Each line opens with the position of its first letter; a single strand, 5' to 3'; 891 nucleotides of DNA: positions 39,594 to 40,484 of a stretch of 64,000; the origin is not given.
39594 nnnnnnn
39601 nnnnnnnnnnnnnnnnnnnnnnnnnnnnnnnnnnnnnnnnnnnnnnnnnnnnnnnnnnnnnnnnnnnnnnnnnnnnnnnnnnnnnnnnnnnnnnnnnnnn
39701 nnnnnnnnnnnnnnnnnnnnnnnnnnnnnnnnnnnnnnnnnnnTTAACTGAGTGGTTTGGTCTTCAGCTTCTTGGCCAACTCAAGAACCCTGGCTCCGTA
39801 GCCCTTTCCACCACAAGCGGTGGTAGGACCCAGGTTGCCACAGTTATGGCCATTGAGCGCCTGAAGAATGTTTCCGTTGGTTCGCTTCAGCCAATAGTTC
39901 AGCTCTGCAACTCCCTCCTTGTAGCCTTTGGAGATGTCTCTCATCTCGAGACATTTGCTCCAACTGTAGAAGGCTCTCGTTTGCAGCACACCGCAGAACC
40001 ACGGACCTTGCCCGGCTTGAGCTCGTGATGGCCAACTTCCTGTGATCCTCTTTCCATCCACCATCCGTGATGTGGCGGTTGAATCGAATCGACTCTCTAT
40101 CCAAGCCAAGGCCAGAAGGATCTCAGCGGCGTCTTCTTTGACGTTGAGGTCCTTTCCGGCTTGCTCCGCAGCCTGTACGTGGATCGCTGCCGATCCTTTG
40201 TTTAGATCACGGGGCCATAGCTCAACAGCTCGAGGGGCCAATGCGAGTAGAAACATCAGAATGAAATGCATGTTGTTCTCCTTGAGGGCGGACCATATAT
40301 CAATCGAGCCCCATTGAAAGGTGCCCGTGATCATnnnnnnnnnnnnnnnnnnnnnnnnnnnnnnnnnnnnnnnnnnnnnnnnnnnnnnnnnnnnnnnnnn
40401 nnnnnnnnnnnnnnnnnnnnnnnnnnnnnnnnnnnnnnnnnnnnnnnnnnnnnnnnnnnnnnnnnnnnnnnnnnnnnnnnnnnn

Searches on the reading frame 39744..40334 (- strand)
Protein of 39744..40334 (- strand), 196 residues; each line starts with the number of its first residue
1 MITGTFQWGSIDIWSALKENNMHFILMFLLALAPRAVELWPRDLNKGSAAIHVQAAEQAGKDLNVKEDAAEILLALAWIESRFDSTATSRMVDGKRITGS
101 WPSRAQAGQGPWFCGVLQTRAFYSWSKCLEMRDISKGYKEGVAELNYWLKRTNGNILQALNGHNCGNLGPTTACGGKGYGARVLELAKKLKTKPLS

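Call 12: search_protein_families(library=phrogs, proteins=[window:39744-40334:-], max_evalue=0.001)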
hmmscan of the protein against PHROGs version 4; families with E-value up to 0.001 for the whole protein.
window:39744-40334:- (196 aa): 1 family
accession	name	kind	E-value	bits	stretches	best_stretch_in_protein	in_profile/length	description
phrog_600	-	unknown function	1.3e-07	32.6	1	53-193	35-171/178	unknown function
